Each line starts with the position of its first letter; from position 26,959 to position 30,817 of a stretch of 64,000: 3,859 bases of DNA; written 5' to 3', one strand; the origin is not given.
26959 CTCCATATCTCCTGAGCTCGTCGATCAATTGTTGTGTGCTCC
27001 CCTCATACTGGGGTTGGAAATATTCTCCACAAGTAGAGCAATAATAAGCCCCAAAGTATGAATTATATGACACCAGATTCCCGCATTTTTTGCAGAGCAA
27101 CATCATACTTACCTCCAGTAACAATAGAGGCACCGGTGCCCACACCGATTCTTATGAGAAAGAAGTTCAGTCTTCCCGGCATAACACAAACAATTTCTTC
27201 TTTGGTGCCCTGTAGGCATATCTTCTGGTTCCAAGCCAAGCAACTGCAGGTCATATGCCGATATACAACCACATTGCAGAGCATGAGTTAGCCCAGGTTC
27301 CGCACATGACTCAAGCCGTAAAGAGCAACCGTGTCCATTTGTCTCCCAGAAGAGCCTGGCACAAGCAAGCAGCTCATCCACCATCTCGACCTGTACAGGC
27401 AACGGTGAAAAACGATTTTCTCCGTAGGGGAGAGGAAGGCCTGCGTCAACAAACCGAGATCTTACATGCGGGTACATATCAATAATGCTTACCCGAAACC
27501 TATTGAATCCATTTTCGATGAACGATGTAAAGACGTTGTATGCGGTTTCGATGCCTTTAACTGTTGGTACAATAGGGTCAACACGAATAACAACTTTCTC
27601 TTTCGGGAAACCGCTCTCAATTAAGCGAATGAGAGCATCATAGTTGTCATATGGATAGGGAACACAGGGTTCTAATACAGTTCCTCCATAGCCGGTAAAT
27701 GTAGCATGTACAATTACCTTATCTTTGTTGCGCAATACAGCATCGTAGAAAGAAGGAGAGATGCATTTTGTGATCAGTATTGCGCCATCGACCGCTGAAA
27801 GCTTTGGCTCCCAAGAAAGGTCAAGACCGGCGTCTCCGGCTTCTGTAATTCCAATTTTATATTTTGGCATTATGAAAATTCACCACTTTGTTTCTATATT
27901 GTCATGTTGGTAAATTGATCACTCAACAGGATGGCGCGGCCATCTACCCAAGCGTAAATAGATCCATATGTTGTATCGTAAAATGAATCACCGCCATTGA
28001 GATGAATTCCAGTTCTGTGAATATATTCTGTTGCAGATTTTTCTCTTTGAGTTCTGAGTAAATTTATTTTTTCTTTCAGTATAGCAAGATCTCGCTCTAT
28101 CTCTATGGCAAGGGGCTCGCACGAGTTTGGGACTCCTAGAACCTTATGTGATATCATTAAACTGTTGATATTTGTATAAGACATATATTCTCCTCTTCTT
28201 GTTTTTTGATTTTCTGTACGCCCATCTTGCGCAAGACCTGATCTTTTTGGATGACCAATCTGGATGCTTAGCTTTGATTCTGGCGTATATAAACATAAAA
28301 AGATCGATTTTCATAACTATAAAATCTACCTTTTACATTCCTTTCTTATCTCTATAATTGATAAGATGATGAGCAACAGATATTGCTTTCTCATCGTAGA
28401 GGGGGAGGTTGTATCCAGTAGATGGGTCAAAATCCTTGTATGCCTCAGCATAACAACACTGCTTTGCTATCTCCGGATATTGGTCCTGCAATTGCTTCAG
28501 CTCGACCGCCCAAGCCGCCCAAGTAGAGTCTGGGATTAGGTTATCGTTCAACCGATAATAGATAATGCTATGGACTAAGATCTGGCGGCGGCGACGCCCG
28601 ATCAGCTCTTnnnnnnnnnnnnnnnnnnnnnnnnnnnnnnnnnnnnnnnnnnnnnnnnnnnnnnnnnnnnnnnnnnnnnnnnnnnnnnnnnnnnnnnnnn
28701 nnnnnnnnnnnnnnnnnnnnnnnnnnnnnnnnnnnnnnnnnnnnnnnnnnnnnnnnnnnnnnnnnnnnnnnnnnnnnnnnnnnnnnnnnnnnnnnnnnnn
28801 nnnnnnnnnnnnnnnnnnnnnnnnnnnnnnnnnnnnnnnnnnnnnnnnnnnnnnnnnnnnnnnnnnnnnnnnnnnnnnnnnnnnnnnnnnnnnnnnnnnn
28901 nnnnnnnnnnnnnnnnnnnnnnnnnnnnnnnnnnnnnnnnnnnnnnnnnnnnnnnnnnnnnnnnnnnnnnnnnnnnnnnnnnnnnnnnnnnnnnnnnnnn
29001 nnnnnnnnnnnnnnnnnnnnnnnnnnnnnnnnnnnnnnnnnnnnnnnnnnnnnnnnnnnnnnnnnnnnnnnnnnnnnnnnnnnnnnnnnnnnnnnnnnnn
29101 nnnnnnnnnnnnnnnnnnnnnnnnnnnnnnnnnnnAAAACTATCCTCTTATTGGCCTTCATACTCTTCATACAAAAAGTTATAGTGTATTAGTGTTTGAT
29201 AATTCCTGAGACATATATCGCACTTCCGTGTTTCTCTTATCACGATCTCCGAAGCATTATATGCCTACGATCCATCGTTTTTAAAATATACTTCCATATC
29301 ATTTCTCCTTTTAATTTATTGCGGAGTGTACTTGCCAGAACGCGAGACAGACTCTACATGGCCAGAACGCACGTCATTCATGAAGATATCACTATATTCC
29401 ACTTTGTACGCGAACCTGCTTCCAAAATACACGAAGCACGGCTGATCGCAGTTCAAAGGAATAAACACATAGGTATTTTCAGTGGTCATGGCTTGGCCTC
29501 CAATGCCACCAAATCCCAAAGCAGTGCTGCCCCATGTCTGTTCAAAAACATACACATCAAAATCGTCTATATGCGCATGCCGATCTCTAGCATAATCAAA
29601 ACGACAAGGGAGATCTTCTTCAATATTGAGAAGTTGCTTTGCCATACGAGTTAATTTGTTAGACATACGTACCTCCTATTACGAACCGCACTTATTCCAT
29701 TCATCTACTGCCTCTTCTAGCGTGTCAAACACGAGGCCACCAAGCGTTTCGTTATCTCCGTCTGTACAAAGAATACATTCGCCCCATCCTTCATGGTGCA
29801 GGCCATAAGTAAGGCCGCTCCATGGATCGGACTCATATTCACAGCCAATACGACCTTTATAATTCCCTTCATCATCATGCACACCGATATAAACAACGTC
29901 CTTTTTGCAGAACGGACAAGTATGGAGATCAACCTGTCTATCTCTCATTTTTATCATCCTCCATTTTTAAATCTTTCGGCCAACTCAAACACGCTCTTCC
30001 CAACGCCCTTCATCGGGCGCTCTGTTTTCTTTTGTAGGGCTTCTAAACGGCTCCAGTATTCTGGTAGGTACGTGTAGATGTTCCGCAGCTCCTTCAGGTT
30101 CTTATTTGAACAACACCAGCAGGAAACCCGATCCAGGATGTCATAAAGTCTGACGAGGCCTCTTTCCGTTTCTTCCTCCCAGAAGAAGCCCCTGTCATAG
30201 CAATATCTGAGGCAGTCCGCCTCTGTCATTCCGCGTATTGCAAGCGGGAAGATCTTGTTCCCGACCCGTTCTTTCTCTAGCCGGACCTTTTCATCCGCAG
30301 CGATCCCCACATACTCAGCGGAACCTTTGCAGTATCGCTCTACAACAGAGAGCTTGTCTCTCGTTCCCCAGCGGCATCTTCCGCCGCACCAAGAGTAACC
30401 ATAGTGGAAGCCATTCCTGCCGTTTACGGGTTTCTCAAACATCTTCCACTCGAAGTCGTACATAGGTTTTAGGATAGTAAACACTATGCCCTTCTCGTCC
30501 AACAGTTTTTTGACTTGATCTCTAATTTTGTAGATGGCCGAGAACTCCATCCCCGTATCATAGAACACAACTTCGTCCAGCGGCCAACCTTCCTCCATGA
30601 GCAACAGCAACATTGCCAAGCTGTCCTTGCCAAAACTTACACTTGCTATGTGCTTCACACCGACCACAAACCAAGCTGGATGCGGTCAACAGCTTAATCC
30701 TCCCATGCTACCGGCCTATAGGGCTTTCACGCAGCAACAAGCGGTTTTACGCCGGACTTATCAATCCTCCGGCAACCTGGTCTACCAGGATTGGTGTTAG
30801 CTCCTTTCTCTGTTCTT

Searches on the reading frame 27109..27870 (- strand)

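Call 34: search_protein_families(library=pfam, proteins=[window:27109-27870:-], max_evalue=0.01)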
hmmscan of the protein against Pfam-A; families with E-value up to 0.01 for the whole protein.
window:27109-27870:- (253 aa): 1 family
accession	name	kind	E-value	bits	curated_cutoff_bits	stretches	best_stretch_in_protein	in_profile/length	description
PF08902.16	DUF1848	-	2e-15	57.8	30.5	1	25-251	46-261/262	Domain of unknown function (DUF1848)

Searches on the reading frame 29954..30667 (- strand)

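Call 34: search_protein_families(library=pfam, proteins=[window:29954-30667:-], max_evalue=0.01)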
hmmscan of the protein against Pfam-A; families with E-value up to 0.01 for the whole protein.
window:29954-30667:- (237 aa): 1 family
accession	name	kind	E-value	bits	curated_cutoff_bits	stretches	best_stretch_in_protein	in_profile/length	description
PF01507.26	PAPS_reduct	-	6.1e-10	39.8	22.5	1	7-77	3-69/175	Phosphoadenosine phosphosulfate reductase domain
